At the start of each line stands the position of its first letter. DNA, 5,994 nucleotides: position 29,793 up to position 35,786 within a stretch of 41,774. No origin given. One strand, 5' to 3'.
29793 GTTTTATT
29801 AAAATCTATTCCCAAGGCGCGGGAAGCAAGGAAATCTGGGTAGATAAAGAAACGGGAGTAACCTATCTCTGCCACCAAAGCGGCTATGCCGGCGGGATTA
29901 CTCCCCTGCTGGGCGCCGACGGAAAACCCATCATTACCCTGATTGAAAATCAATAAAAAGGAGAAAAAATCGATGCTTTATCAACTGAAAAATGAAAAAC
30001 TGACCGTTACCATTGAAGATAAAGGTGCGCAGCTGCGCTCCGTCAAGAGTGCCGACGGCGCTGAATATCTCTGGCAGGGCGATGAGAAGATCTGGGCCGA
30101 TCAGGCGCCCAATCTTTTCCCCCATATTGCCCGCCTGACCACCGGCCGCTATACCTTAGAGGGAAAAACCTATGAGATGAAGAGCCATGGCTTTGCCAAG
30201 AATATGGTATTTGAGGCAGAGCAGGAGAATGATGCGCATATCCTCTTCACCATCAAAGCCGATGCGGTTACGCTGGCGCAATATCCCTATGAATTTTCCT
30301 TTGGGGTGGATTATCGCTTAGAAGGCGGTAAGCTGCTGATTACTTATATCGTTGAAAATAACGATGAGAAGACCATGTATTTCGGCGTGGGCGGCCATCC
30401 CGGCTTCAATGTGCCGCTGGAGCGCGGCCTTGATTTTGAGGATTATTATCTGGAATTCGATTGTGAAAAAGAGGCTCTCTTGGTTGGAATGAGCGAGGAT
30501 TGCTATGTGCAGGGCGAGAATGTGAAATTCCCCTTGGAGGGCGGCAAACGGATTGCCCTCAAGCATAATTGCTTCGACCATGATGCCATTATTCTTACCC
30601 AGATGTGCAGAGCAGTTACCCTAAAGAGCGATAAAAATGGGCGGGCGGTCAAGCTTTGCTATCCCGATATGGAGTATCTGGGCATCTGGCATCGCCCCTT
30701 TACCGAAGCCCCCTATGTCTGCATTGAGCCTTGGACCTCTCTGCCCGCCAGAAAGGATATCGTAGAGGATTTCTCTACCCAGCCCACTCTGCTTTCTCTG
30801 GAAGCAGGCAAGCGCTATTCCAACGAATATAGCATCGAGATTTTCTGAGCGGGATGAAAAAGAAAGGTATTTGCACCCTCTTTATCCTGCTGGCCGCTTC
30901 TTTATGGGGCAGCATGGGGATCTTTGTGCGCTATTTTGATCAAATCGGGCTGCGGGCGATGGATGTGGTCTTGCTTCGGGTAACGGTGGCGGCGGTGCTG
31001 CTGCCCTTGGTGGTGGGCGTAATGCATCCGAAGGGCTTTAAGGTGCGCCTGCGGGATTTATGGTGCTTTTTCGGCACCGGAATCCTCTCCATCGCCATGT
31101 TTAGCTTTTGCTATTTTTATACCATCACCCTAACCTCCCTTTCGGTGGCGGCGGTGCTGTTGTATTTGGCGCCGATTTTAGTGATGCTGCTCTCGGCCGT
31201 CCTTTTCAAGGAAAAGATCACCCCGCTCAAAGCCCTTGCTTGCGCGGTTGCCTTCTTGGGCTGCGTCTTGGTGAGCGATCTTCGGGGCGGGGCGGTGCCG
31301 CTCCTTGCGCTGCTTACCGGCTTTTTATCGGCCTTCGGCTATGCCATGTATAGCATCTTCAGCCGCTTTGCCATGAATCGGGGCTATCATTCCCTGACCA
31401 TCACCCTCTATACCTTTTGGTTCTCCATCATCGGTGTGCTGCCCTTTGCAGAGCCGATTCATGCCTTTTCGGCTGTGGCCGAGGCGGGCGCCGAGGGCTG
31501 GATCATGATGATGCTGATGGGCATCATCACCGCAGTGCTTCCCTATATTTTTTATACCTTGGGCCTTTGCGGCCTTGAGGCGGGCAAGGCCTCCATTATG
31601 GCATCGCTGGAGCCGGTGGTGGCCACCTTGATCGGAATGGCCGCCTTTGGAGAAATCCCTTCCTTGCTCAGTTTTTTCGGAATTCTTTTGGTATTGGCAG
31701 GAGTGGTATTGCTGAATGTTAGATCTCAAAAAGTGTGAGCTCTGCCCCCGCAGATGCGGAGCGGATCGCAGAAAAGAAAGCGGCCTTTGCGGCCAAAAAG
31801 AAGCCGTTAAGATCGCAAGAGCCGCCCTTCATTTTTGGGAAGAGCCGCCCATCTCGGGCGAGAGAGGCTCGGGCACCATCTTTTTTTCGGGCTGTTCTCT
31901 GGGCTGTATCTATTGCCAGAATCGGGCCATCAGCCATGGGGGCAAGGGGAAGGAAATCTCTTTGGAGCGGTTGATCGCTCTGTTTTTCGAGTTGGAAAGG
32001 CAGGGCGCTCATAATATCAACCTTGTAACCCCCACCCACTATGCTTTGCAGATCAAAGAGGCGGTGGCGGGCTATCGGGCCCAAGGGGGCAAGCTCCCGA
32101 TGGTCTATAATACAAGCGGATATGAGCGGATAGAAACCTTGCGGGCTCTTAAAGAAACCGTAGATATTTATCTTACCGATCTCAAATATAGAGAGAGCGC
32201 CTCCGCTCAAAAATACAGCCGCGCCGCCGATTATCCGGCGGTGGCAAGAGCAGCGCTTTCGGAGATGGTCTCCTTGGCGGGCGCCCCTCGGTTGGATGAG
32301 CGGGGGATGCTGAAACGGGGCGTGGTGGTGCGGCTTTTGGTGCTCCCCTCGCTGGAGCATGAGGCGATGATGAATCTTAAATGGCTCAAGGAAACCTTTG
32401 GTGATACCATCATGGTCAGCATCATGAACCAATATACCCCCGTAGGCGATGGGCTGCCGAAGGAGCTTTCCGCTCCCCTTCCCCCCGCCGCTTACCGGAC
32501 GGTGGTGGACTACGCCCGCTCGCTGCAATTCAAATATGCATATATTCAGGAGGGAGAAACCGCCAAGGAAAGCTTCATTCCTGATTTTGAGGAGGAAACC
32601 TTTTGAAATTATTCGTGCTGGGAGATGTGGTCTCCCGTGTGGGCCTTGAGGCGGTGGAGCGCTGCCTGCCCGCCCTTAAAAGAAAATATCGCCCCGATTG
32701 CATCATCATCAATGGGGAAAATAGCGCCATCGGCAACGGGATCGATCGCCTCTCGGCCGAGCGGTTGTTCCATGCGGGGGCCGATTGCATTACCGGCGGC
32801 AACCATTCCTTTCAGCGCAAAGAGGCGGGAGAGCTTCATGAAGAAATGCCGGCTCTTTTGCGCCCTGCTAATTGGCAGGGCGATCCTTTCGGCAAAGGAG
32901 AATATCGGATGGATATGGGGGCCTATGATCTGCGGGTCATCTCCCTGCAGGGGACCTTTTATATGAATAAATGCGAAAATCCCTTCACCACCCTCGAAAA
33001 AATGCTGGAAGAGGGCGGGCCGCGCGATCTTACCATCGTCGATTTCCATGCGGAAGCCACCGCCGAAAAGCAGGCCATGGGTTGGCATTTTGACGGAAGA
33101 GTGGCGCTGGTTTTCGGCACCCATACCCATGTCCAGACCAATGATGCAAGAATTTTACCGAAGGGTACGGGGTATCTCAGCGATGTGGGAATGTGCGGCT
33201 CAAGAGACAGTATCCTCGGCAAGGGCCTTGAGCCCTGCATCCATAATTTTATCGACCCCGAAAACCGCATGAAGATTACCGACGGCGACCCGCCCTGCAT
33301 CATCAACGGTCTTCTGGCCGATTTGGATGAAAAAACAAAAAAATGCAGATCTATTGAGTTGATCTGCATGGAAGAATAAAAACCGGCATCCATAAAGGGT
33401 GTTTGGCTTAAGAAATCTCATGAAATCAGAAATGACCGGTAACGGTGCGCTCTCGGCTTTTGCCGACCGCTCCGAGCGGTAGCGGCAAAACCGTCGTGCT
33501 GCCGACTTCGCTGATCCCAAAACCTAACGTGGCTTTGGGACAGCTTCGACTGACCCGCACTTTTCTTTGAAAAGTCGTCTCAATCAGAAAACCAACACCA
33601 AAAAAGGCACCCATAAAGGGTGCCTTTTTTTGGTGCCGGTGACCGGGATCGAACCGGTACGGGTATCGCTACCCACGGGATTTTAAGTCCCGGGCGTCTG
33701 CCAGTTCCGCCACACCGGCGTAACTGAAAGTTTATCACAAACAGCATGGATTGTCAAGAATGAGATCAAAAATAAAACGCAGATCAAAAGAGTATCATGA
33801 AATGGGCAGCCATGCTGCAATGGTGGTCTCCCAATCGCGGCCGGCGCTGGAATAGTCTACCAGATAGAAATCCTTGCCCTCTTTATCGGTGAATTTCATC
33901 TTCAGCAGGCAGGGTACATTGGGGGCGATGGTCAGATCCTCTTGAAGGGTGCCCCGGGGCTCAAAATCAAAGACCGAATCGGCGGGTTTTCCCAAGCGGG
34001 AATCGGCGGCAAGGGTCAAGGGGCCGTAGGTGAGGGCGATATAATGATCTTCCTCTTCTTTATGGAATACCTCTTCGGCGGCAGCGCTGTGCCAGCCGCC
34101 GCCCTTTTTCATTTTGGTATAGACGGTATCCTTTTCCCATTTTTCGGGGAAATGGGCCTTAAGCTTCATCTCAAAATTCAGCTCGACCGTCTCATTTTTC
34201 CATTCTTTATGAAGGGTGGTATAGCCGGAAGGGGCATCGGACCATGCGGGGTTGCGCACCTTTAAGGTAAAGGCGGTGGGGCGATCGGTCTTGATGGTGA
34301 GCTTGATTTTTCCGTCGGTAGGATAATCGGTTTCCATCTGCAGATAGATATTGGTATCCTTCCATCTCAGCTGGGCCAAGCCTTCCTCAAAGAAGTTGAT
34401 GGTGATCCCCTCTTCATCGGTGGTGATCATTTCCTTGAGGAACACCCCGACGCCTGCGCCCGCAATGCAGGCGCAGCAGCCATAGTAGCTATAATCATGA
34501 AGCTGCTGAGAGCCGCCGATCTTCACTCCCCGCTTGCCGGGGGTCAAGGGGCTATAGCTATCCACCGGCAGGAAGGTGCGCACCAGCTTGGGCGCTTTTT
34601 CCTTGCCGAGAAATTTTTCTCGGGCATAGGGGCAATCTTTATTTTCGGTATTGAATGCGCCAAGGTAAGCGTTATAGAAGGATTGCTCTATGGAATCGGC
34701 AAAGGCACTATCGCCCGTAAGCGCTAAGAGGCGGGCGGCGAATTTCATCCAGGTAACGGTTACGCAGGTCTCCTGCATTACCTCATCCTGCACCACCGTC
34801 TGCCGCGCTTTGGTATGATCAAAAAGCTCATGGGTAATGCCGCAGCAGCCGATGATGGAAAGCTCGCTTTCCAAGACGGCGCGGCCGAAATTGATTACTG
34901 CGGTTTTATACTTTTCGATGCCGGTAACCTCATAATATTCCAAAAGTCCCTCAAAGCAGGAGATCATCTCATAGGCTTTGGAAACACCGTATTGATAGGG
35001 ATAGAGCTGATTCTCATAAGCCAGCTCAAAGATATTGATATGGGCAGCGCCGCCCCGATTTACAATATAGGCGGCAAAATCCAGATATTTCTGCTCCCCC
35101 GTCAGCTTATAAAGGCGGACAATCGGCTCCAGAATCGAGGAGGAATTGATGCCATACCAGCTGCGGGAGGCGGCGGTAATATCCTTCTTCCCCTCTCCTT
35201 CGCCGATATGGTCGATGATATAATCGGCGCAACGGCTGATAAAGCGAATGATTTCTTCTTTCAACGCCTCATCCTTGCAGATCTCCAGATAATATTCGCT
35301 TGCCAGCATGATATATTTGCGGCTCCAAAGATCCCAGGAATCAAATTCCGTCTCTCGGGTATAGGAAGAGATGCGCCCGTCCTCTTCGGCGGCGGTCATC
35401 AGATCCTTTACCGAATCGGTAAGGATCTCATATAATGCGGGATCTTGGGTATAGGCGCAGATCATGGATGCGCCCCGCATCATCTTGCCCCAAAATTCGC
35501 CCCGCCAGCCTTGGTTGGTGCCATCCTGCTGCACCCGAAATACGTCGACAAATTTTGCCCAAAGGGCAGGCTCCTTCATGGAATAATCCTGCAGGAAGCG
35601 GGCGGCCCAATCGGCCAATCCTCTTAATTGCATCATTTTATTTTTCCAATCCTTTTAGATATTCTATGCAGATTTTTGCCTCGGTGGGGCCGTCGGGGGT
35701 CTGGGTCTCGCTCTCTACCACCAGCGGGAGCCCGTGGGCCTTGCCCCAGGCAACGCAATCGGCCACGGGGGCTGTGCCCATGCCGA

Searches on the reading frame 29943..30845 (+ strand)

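Call 60: search_protein_families(library=pfam, proteins=[window:29943-30845:+], max_evalue=0.0001)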
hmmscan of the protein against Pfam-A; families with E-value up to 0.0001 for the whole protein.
window:29943-30845:+ (301 aa): 1 family
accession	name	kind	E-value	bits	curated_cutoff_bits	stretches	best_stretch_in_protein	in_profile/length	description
PF01263.26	Aldose_epim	-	2.1e-30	106.6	27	1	12-267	2-280/299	Aldose 1-epimerase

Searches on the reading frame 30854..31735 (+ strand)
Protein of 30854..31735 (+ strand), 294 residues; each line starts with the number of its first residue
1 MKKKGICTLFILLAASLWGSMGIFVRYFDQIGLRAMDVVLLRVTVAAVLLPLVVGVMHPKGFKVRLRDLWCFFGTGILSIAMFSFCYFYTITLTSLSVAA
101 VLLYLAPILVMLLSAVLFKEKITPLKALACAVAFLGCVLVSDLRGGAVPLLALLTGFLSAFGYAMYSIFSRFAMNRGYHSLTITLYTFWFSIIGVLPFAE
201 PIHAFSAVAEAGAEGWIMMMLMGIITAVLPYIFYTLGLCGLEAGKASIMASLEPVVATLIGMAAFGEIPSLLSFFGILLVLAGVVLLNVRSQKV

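Call 60: search_protein_families(library=pfam, proteins=[window:30854-31735:+], max_evalue=0.0001)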
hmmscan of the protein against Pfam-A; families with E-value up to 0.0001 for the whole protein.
window:30854-31735:+ (294 aa): 1 family
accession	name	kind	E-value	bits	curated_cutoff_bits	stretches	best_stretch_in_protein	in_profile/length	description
PF00892.27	EamA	-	4.7e-38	131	28.2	2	8-141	4-134/135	EamA-like transporter family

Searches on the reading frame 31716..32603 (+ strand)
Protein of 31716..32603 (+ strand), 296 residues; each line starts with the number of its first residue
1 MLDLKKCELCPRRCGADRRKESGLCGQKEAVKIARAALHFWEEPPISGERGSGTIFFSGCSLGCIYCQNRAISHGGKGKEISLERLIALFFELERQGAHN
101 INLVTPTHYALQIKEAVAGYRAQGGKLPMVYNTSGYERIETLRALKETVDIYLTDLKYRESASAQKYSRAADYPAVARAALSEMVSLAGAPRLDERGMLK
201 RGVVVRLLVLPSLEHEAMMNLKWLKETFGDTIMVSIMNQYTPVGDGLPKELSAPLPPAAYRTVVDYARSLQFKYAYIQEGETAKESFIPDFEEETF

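Call 60: search_protein_families(library=pfam, proteins=[window:31716-32603:+], max_evalue=0.0001)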
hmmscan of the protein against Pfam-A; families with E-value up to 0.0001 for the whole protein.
window:31716-32603:+ (296 aa): 2 families
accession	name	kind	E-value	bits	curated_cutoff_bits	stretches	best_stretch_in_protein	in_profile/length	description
PF04055.27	Radical_SAM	-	1e-10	42.5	29.5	1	55-158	2-111/166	Radical SAM superfamily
PF13353.11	Fer4_12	-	8.6e-05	23.3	22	0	53-164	8-123/137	4Fe-4S single cluster domain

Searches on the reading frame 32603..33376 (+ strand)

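Call 60: search_protein_families(library=pfam, proteins=[window:32603-33376:+], max_evalue=0.0001)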
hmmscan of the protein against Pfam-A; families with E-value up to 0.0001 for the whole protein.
window:32603-33376:+ (258 aa): 2 families
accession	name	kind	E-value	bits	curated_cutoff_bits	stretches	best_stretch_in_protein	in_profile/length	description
PF13277.11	YmdB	-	1.5e-86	290.2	27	1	5-254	2-253/253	YmdB-like protein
PF00149.33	Metallophos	-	1.2e-08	36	21.5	1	1-177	1-190/191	Calcineurin-like phosphoesterase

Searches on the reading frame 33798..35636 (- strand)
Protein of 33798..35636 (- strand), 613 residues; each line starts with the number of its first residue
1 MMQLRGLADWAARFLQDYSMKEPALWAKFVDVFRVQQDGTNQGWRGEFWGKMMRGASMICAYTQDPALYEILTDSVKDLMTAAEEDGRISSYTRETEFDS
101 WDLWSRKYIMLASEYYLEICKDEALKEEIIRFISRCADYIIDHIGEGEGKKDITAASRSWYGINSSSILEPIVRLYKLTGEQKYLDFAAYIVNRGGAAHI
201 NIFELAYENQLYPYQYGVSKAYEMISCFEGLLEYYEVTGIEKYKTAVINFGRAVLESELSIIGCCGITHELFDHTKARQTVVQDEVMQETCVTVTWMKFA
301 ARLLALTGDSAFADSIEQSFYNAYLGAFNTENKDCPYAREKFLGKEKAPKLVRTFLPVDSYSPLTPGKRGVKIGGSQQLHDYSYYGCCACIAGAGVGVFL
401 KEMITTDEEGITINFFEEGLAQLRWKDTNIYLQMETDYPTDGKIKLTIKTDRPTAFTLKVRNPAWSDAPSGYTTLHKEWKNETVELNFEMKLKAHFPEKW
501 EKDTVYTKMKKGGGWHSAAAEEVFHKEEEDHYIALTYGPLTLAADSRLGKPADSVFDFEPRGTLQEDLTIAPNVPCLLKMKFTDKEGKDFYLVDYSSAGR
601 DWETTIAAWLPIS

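Call 61: search_protein_families(library=pfam, proteins=[window:33798-35636:-], max_evalue=0.0001)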
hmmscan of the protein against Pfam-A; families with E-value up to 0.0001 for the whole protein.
window:33798-35636:- (613 aa): 2 families
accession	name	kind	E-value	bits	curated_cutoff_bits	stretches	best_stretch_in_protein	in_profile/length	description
PF07944.18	Beta-AFase-like_GH127_cat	-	1.3e-34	120.3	24.9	1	39-338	50-339/376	Beta-L-arabinofuranosidase, GH127 catalytic domain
PF20736.2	Glyco_hydro127M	-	1.3e-11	44.9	24.2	1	411-468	2-57/95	Beta-L-arabinofuranosidase, GH127 middle domain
